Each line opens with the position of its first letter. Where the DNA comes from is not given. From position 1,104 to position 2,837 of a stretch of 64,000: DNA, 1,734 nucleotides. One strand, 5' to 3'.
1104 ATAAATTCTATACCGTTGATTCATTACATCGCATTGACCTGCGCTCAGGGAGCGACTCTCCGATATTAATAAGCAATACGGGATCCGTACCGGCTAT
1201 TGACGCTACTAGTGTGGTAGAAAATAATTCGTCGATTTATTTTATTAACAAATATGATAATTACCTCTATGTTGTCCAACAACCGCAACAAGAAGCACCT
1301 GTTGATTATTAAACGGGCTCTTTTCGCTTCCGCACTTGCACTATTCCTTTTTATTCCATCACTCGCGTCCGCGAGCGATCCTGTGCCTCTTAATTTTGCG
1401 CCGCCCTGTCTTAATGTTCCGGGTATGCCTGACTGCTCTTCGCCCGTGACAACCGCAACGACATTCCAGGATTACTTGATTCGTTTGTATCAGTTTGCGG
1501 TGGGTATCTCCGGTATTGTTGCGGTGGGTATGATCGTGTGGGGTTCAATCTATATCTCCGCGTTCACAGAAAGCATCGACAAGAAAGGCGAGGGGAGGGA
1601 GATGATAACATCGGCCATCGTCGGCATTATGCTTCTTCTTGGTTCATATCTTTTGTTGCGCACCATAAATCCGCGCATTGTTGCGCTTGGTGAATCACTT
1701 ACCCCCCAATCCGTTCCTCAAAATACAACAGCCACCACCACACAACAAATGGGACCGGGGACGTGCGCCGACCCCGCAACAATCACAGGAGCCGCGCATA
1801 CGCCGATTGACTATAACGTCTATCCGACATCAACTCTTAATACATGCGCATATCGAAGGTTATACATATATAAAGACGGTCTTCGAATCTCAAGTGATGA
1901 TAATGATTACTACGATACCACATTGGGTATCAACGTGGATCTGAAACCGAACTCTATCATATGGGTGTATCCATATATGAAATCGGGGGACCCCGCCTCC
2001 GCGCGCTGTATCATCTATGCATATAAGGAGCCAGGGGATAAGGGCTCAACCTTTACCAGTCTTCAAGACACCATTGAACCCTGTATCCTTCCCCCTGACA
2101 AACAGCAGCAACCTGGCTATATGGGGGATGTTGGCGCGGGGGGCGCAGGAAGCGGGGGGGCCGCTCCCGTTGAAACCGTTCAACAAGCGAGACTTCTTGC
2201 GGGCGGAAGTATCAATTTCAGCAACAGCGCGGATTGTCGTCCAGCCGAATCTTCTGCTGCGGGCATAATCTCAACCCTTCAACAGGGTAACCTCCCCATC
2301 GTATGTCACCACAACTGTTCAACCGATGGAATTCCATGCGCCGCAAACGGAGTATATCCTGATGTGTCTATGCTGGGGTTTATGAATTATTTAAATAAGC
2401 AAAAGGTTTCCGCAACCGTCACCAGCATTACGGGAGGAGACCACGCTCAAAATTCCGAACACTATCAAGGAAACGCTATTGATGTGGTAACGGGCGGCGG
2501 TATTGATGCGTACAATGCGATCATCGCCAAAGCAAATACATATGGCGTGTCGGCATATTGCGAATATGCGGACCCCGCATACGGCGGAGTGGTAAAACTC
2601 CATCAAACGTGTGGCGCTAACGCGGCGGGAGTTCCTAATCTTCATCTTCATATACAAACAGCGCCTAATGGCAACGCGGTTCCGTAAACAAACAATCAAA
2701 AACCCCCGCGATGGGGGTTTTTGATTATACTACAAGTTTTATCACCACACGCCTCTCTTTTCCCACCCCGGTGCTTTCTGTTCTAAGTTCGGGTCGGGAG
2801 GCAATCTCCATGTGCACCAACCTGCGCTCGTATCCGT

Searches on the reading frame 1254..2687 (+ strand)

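Call 75: search_protein_families(library=pfam, proteins=[window:1254-2687:+], max_evalue=0.0001)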
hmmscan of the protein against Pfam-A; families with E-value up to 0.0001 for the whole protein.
window:1254-2687:+ (477 aa): 1 family
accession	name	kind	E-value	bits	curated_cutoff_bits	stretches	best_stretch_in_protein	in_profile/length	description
PF18895.5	T4SS_pilin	-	1.2e-05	25.7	26.6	1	71-129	5-62/71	Type IV secretion system pilin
